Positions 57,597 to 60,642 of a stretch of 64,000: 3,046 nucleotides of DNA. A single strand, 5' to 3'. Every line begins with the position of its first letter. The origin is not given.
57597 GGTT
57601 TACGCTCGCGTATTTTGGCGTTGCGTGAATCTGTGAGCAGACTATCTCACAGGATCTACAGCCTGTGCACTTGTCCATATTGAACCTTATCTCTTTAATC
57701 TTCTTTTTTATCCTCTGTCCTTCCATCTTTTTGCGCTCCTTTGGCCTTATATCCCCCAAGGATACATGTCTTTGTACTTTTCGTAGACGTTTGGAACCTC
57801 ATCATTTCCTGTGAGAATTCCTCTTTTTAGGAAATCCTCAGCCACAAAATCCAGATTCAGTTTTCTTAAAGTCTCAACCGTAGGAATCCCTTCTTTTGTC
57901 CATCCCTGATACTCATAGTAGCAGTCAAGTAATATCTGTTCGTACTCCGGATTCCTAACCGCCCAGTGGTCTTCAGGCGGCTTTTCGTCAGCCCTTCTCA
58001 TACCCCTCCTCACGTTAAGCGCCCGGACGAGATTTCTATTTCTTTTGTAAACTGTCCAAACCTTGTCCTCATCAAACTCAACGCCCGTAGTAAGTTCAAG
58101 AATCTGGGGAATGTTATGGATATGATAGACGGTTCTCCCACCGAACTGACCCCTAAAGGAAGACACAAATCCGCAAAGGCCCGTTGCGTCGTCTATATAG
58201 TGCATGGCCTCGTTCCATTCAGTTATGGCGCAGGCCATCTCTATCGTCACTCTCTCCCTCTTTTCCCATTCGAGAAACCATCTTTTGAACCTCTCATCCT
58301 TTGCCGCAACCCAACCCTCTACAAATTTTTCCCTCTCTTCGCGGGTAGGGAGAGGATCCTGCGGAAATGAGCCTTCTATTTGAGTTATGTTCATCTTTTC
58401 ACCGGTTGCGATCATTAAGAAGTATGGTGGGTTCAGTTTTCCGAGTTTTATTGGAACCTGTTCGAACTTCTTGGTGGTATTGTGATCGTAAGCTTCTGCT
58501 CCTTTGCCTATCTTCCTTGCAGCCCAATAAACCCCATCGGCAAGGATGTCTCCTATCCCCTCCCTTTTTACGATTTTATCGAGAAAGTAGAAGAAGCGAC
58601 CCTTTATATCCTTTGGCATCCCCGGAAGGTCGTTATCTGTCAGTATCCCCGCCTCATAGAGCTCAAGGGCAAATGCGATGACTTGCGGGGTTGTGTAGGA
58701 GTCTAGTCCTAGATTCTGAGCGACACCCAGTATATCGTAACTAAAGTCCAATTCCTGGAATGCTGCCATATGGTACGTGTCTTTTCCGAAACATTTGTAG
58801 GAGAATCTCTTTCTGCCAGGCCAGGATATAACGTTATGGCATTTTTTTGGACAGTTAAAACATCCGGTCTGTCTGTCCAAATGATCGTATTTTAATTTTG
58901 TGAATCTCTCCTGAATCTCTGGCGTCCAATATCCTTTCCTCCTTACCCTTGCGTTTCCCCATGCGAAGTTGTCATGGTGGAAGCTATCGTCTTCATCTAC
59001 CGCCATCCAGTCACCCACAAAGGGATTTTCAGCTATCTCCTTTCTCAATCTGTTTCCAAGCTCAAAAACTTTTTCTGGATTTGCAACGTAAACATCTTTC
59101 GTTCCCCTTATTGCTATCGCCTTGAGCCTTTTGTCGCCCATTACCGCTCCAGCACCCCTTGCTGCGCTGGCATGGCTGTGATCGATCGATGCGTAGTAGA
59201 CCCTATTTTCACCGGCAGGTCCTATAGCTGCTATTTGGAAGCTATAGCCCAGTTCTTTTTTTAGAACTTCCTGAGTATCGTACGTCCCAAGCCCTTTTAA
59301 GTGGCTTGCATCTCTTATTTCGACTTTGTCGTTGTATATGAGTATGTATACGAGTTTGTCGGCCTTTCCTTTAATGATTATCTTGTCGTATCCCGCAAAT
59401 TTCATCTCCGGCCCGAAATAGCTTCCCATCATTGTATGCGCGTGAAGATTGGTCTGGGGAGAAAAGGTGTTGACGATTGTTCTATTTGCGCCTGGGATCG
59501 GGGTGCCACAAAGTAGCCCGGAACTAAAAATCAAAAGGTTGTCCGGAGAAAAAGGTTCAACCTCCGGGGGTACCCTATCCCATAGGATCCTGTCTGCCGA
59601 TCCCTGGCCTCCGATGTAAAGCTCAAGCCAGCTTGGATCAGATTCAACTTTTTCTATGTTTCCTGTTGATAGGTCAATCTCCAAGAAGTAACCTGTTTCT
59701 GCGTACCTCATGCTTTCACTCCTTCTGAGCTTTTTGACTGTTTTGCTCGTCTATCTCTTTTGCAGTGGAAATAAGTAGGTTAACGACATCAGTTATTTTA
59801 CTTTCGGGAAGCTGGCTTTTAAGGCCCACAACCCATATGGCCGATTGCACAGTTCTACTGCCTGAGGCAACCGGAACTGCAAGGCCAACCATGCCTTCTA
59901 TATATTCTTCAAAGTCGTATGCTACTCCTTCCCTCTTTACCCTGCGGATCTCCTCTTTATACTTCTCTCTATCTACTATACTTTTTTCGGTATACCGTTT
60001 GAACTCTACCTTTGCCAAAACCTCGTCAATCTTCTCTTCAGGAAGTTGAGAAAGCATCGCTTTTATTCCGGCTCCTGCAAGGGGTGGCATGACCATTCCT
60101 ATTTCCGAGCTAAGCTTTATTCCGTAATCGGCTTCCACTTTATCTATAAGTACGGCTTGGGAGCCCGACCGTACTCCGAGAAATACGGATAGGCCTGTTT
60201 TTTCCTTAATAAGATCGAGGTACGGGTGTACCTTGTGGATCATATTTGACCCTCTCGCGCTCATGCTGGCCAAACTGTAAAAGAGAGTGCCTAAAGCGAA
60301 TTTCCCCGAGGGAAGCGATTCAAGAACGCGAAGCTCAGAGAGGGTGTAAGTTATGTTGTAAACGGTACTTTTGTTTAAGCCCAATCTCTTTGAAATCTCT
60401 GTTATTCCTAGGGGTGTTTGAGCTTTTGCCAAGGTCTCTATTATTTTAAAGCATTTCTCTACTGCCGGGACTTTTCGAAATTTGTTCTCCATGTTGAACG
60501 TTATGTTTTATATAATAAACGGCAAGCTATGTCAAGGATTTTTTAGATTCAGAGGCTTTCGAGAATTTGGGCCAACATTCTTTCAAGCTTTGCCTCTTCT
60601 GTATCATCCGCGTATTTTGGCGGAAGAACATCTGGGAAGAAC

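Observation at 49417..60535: Complete class II (tungsten, ATP-independent) benzoyl-CoA reductase-type locus, iclR-bamBCDEFGHI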

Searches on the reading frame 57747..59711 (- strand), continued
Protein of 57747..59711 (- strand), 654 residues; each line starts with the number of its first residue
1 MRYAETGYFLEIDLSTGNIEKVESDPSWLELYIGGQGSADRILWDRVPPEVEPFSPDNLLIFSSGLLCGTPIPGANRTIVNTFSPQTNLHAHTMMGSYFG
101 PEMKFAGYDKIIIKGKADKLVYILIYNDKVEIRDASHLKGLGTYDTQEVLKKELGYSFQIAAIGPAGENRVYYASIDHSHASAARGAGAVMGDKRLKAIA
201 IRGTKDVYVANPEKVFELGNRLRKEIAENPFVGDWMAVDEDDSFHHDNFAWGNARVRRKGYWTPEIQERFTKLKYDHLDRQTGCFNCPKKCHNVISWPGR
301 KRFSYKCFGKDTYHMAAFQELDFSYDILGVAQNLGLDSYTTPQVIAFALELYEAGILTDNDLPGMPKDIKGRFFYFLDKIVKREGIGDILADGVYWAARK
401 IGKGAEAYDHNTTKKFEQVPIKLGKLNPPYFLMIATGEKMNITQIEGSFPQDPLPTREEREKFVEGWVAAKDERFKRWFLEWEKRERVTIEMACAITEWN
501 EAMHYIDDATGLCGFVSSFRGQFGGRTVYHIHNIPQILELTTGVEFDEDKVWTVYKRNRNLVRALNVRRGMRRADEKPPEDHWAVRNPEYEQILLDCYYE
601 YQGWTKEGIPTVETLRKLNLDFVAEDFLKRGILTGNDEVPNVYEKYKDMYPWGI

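Call 62: search_protein_families(library=ncbifam, proteins=[L010:7860-9908:+, L076:1753-2652:+, L025:4710-5507:+, L037:12017-12838:-, L077:2085-2858:+, L046:7957-9615:-, L055:1130-2506:+, L071:1040-2821:-, L078:1546-2364:+, L015:4578-5063:+], max_evalue=1e-10)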
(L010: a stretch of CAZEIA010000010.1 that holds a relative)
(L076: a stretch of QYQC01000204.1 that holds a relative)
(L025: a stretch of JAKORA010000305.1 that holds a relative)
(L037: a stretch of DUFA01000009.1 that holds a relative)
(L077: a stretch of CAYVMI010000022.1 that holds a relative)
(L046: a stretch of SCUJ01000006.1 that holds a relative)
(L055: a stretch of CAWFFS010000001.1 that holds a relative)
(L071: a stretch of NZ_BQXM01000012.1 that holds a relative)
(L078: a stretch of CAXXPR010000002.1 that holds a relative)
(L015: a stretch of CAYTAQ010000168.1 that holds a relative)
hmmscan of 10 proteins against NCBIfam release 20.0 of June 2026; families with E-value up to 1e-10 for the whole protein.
L010:7860-9908:+ (682 aa): 26 families (the best 25 are shown)
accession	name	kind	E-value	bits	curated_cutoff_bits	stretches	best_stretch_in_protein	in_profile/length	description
TIGR01591.1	Fdh-alpha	equivalog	4.3e-107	358.9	666.25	1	10-674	2-667/672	formate dehydrogenase subunit alpha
NF012032.0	PRK15488.1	equivalog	4.1e-91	306.1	694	2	6-322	43-361/759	thiosulfate reductase PhsA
TIGR02166.1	dmsA_ynfE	subfamily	1e-76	258.7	777.7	3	7-322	45-397/794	DMSO/selenate family reductase complex A subunit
NF047855.1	AssmNtatRedNasC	equivalog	5.6e-75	253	1100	2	6-317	20-337/708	assimilatory nitrate reductase catalytic subunit NasC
TIGR03479.1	DMSO_red_II_alp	subfamily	3e-58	197.7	984.75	1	9-242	61-307/913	molybdopterin-dependent oxidoreductase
TIGR00509.1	bisC_fam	subfamily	1.2e-53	182.5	1017.55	2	184-321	200-342/772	molybdopterin guanine dinucleotide-containing S/N-oxide reductase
NF011566.1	PRK14990.1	exception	4.9e-50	170.4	1600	2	7-321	59-416/814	dimethylsulfoxide reductase subunit A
NF041885.1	selenate_YnfE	exception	1e-45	155.9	1675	1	15-321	65-403/805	selenate/tellurate reductase subunit YnfE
NF041884.1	selenate_YnfF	exception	2e-44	151.7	1650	1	44-321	88-396/798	selenate/tellurate reductase subunit YnfF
NF011682.0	PRK15102.1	equivalog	5.8e-42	143.8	909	1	177-322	245-396/829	trimethylamine-N-oxide reductase TorA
NF041323.1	Nitr_red_NasA_Halo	equivalog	1.7e-40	139.3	1000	1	14-318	3-307/673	assimilatory nitrate reductase NasA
TIGR01553.1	formate-DH-alph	equivalog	2.7e-40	138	814.2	1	11-243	56-305/1009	formate dehydrogenase-N subunit alpha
TIGR02164.1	torA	equivalog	4.7e-40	137.5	1465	1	174-322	238-392/824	trimethylamine-N-oxide reductase TorA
NF041783.2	mnquin_red_QrcB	equivalog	1.1e-38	132.9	440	1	9-436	55-466/695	menaquinone reductase molybdopterin-binding-like subunit QrcB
NF041513.1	formate_DH_Act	exception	1.1e-35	122.8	1400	1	11-242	47-295/1067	formate dehydrogenase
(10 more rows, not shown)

L076:1753-2652:+ (299 aa): 0 families

L025:4710-5507:+ (265 aa): 2 families
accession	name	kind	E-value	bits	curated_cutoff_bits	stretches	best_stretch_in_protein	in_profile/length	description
TIGR00129.1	fdhD_narQ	equivalog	1.2e-51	175.4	140.9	1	36-260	7-235/237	formate dehydrogenase accessory sulfurtransferase FdhD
NF001943.0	PRK00724.1-2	equivalog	1.6e-51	174.9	269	1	16-260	7-272/274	formate dehydrogenase accessory sulfurtransferase FdhD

L037:12017-12838:- (273 aa): 1 family
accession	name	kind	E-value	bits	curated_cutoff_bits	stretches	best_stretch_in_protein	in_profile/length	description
TIGR02277.1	PaaX_trns_reg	equivalog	2.6e-69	233.9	264.55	1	6-270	1-259/279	phenylacetic acid degradation operon negative regulatory protein PaaX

L077:2085-2858:+ (257 aa): 205 families (the best 25 are shown)
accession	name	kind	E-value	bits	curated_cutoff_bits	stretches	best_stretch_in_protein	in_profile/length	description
NF006070.0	PRK08213.1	subfamily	8.6e-96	320.4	279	1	1-256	2-258/259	gluconate 5-dehydrogenase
NF005390.0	PRK06935.1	equivalog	4.4e-67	226.1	369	1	4-254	8-255/258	2-dehydro-3-deoxy-D-gluconate 5-dehydrogenase KduD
TIGR01832.1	kduD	equivalog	7.1e-63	212.4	338.85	1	7-255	1-246/248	2-dehydro-3-deoxy-D-gluconate 5-dehydrogenase KduD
NF005559.1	PRK07231.1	subfamily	2.8e-62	210.4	215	1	9-255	2-248/249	glucose 1-dehydrogenase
TIGR01830.1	3oxo_ACP_reduc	equivalog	5.2e-62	209.7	297.75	1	14-254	1-238/239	3-oxoacyl-[acyl-carrier-protein] reductase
NF009466.0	PRK12826.1-2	subfamily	6e-61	206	222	1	12-255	4-245/248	3-oxoacyl-ACP reductase FabG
NF004778.0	PRK06124.1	equivalog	1.3e-60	205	303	1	3-256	3-254/256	SDR family oxidoreductase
NF005711.0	PRK07523.1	subfamily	3.4e-59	200.5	413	1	4-256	3-253/255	SDR family oxidoreductase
NF004198.0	PRK05653.1-3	equivalog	2.8e-58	197.3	296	1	9-254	5-246/248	3-oxoacyl-ACP reductase FabG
NF005309.0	PRK06841.1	subfamily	1.4e-57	195.1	286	1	3-255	7-253/255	GolD/DthD family dehydrogenase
NF005983.0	PRK08085.1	equivalog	5.1e-57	193.4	408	1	4-255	2-251/254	gluconate 5-dehydrogenase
NF052558.1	MBtsdlDhBudC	equivalog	1.8e-56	191.5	270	1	10-257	2-244/250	meso-2,3-butanediol dehydrogenase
NF004791.0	PRK06138.1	equivalog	1.9e-56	191.2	312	1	8-257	2-252/252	SDR family oxidoreductase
NF004774.0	PRK06114.1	equivalog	5.6e-55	186.5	360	1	4-257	9-262/262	SDR family oxidoreductase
NF004818.0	PRK06172.1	equivalog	7e-55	186.1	336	1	8-256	4-252/253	SDR family oxidoreductase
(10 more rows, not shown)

L046:7957-9615:- (552 aa): 91 families (the best 25 are shown)
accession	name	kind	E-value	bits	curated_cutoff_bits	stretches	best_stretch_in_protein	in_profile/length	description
NF004837.0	PRK06187.1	subfamily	7.1e-158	526.1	476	1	26-550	2-522/531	long-chain-fatty-acid--CoA ligase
NF005426.0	PRK07008.1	equivalog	1.7e-145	485.7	822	1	22-550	4-535/545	3-(methylthio)propionyl-CoA ligase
NF004674.0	PRK06018.1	subfamily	5.4e-135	451.2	766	1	27-550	5-534/544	long-chain-fatty-acid--CoA ligase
NF004143.0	PRK05620.1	equivalog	4.6e-102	342.2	852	1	25-549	3-554/576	long-chain fatty-acid--CoA ligase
NF006020.0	PRK08162.1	subfamily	2.6e-96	323.1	677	1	29-549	16-537/545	acyl-CoA synthetase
NF006182.0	PRK08316.1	subfamily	3.2e-81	273.4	663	1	33-551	12-518/523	fatty acyl-CoA synthetase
NF005307.0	PRK06839.1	equivalog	4.1e-73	246.7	748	1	62-547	28-490/496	o-succinylbenzoate--CoA ligase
NF005702.0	PRK07514.1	subfamily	1.6e-72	244.5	558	1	56-550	24-500/506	malonyl-CoA synthase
NF009233.0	PRK12583.1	subfamily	2.4e-72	244.1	832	1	188-551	198-551/558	fatty acid CoA ligase family protein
NF004114.0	PRK05605.1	equivalog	9.7e-69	232.2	766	1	186-549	216-568/575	long-chain-fatty-acid--CoA ligase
NF005857.1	PRK07786.1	exception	1.2e-67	228.6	733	1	70-550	43-512/513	fatty-acid--CoA ligase FadD5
NF004797.0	PRK06145.1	equivalog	4.7e-67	226.5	850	1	63-550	29-495/499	acyl-CoA synthetase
NF005801.1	PRK07656.1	equivalog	2e-66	224.7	657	1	37-547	6-500/500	FadD3 family acyl-CoA ligase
NF006572.0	PRK09088.1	equivalog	3.1e-66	224.1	696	1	60-549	27-486/491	acyl-CoA synthetase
TIGR01923.1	menE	equivalog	4.7e-62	210.3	330.15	1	64-543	2-439/442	o-succinylbenzoate--CoA ligase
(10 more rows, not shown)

L055:1130-2506:+ (458 aa): 4 families
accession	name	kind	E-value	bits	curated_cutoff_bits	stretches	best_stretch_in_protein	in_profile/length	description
TIGR00387.1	glcD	equivalog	5e-144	480.2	567.9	1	43-455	1-413/413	glycolate oxidase subunit GlcD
NF008408.0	PRK11230.1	equivalog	6.6e-98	328.3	897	1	7-455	22-470/499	glycolate oxidase subunit GlcD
NF049975.1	2HglutDHaseYdiJ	equivalog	7.2e-49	166.4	1350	2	188-456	254-539/1018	D-2-hydroxyglutarate dehydrogenase YdiJ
NF008439.0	PRK11282.1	equivalog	1.8e-26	92.8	284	1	57-237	16-194/358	glycolate oxidase subunit GlcE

L071:1040-2821:- (593 aa): 6 families
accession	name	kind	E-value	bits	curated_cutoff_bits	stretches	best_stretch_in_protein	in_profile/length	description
NF045666.1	DVU1553_fam_AMP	equivalog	4.7e-142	472.9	300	1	160-486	1-331/331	DVU_1553 family AMP-dependent CoA ligase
NF041878.1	paak_haloarch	equivalog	3.7e-42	144.4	700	1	177-566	8-404/427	phenylacetate--CoA ligase PaaK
NF053551.1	FlxY_rubin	equivalog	6e-41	140.6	520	2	370-559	209-399/424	flexirubin biosynthesis putative acyl-CoA ligase FlxY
TIGR02155.1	PA_CoA_ligase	equivalog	4.3e-33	114.5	646.3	1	178-496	4-327/422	phenylacetate--CoA ligase PaaK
TIGR03335.1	F390_ftsA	equivalog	2.8e-20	72.5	458.7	1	187-475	19-319/445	coenzyme F390 synthetase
NF041217.1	BagE_FevW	exception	2.4e-19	69.6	800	1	183-533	14-356/424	bagremycin/ferroverdin synthetase BagE/FevW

L078:1546-2364:+ (272 aa): 12 families
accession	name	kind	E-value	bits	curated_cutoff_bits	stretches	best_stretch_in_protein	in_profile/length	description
TIGR00753.1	undec_PP_bacA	equivalog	5.8e-58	196.6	217.5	1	6-265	1-255/255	undecaprenyl-diphosphatase UppP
NF001393.0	PRK00281.2-4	equivalog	1.9e-56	191.5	284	1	1-271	1-263/266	undecaprenyl-diphosphate phosphatase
NF001390.0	PRK00281.1-4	equivalog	4.8e-56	190.2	260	1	2-271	5-265/272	undecaprenyl-diphosphate phosphatase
NF001389.0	PRK00281.1-2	equivalog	3.7e-52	177.4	262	1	3-270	6-262/272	undecaprenyl-diphosphate phosphatase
NF001392.0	PRK00281.2-1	equivalog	1.3e-51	175.7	308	1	1-270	5-270/280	undecaprenyl-diphosphate phosphatase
NF001394.0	PRK00281.2-5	equivalog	1.6e-46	159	311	1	4-270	9-273/281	undecaprenyl-diphosphate phosphatase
NF001397.0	PRK00281.3-4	equivalog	3.6e-43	148.2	363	1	1-268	1-274/281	undecaprenyl-diphosphate phosphatase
NF001388.0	PRK00281.1-1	equivalog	1.2e-42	146.3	362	1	3-271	7-271/273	undecaprenyl-diphosphate phosphatase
NF001391.0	PRK00281.1-5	equivalog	5.9e-42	144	293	1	2-271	5-272/279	undecaprenyl-diphosphate phosphatase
NF001396.0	PRK00281.3-3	equivalog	6.5e-38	131.1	382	1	4-272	5-264/264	undecaprenyl-diphosphate phosphatase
NF001395.0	PRK00281.3-1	equivalog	1.3e-31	110.1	394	2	152-268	181-299/306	undecaprenyl-diphosphate phosphatase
NF001398.0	PRK00281.3-5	equivalog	2.4e-21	76.8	354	1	4-252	5-253/278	undecaprenyl-diphosphate phosphatase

L015:4578-5063:+ (161 aa): 0 families

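Call 68: find_homologous_proteins(query=window:57747-59711:-, max_evalue=1e-100)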
Query window:57747-59711:- (654 aa): 7663 proteins with E <= 1e-100 among 8000 candidates; the best 120 are listed.
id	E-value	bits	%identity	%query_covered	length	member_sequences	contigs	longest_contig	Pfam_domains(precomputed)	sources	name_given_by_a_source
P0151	0.0e+0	1479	94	100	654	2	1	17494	PF02730.21,PF01314.24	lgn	-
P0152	0.0e+0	1464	93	100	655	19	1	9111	PF02730.21,PF01314.24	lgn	-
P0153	0.0e+0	1169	76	97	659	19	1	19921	PF02730.21,PF01314.24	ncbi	ncbi:MAG: aldehyde ferredoxin oxidoreductase N-terminal domain-containing protein [Deferrisomatales 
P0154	0.0e+0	1168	75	98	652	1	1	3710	PF02730.21,PF01314.24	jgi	-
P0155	0.0e+0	1168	75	97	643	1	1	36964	PF02730.21,PF01314.24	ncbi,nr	ncbi:MAG: aldehyde ferredoxin oxidoreductase N-terminal domain-containing protein [Deferrisomatales 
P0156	0.0e+0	1166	75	98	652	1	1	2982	PF02730.21,PF01314.24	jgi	-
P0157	0.0e+0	1162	75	97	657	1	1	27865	PF02730.21,PF01314.24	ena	-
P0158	0.0e+0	1162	74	97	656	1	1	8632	PF02730.21,PF01314.24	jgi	jgi:aldehyde:ferredoxin oxidoreductase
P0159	0.0e+0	1150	74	97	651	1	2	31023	PF02730.21,PF01314.24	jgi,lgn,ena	-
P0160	0.0e+0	1148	73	98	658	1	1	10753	PF02730.21,PF01314.24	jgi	-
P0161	0.0e+0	1148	73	98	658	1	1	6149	PF02730.21,PF01314.24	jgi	-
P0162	0.0e+0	1145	74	98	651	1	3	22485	PF02730.21,PF01314.24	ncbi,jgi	jgi:aldehyde:ferredoxin oxidoreductase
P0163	0.0e+0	1144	73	98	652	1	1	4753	PF02730.21,PF01314.24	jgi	jgi:aldehyde:ferredoxin oxidoreductase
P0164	0.0e+0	1144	73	98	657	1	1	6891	PF02730.21,PF01314.24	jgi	-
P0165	0.0e+0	1144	73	98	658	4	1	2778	PF02730.21,PF01314.24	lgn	-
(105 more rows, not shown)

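Call 69: find_encoding_contigs(protein=P0151, flank=10000, max_places=3)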
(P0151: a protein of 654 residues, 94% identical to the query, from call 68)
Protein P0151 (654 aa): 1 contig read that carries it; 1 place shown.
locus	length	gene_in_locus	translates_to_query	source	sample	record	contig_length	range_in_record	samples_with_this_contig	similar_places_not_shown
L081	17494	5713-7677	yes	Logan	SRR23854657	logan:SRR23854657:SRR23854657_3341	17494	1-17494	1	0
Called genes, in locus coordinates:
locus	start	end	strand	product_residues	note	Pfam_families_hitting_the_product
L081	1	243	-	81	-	?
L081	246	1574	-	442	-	PF00493:MCM (faint), PF00004:AAA (weak), PF07728:AAA_5 (weak), PF13238:AAA_18 (weak), PF13401:AAA_22 (faint), PF07724:AAA_2, PF00004:AAA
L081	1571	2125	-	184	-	PF00227:Proteasome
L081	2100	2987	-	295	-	PF02899:Phage_int_SAM_1, PF13495:Phage_int_SAM_4 (weak), PF00589:Phage_integrase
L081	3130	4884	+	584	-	PF04015:DUF362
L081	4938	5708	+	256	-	PF09339:HTH_IclR, PF01614:IclR_C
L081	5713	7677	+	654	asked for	PF02730:AFOR_N, PF01314:AFOR_C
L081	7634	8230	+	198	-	PF12838:Fer4_7 (faint)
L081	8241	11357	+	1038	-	PF12831:FAD_oxidored, PF00890:FAD_binding_2, PF01266:DAO, PF07992:Pyr_redox_2, PF12831:FAD_oxidored, PF13450:NAD_binding_8, PF12838:Fer4_7, PF14697:Fer4_21, +14 more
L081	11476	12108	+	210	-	PF02662:FlpD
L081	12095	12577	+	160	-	PF01257:2Fe-2S_thioredx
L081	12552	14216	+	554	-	PF01257:2Fe-2S_thioredx (faint), PF01512:Complex1_51K, PF10531:SLBB (weak), PF10589:NADH_4Fe-4S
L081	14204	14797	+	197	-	PF00111:Fer2, PF13510:Fer2_4, PF12838:Fer4_7 (weak)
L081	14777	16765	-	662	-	PF00999:Na_H_Exchanger, PF02254:TrkA_N, PF02080:TrkA_C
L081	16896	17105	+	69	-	PF01165:Ribosomal_S21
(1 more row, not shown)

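Call 92: find_related_loci(query=P0002, collection=metagenome_contigs, flank=10000)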
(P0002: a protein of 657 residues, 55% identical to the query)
Query P0002 (657 aa) in metagenome_contigs; peptide patterns used: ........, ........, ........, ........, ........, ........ (x = any residue, [..] = any of these).
473 stretches matched a pattern; 433 encode a relative of the query (tblastn E <= 1e-3); the best 80 are kept; 79 distinct loci.
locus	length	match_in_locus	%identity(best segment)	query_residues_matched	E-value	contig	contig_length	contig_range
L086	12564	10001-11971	99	1-657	0e+0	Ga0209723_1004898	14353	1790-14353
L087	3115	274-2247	82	1-657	0e+0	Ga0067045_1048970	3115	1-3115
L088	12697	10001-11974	78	1-657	0e+0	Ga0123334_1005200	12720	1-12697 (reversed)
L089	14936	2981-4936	76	1-657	0e+0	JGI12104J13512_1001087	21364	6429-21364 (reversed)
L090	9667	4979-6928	67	1-657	0e+0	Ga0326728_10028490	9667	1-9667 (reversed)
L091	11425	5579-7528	67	1-657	0e+0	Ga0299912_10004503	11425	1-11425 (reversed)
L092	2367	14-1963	67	1-657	0e+0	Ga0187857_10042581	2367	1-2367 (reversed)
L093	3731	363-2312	67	1-657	0e+0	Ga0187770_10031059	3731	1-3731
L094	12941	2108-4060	68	1-657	0e+0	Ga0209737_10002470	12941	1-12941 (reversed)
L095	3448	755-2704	67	1-657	0e+0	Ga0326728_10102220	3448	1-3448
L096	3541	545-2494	67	1-657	0e+0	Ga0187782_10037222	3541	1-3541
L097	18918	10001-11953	67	1-657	0e+0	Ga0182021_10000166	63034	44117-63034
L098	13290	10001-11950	66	1-657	0e+0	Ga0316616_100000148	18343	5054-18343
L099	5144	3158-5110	67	1-657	0e+0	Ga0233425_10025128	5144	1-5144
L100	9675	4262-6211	67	1-657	0e+0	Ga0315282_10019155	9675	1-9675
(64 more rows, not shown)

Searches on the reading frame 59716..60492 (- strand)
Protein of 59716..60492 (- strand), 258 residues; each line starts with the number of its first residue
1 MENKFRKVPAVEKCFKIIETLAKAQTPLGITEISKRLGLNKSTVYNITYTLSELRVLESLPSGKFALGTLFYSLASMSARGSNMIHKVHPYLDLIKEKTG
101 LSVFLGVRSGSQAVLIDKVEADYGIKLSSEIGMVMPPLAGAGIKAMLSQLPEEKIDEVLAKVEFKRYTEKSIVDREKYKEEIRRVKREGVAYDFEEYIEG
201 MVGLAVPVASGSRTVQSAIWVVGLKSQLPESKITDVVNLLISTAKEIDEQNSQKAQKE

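Call 7: search_protein_families(library=ncbifam, proteins=[window:59716-60492:-], max_evalue=0.00001)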
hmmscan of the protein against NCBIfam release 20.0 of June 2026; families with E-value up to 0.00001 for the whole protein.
window:59716-60492:- (258 aa): 5 families
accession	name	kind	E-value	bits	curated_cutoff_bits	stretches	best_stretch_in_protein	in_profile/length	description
NF011671.1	PRK15090.1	equivalog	9.8e-34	116.7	275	1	3-250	5-252/256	DNA-binding transcriptional regulator KdgR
NF045644.1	TransRegBhcR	equivalog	7.6e-33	113.9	350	1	7-249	21-263/267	HTH-type transcriptional regulator BhcR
TIGR02431.1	pcaR_pcaU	subfamily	4.9e-31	107.9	284.75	1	9-249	6-246/248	beta-ketoadipate pathway transcriptional regulators, PcaR/PcaU/PobR family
NF008601.2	PRK11569.1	equivalog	1.8e-30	106.1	380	1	8-250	26-271/276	glyoxylate bypass operon transcriptional repressor IclR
NF007548.0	PRK10163.1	equivalog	4.1e-18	65.5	406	1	9-255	22-269/271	HTH-type transcriptional repressor AllR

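Call 8: search_protein_families(library=pfam, proteins=[window:59716-60492:-], max_evalue=0.0001)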
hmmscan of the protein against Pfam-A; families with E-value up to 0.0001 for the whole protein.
window:59716-60492:- (258 aa): 2 families
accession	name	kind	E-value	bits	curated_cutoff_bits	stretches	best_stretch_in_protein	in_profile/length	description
PF01614.24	IclR_C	-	7.7e-32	110.7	24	1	82-248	7-173/174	Bacterial transcriptional regulator IclR C-terminal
PF09339.16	HTH_IclR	-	2.7e-13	49.9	22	1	10-59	1-50/52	IclR helix-turn-helix domain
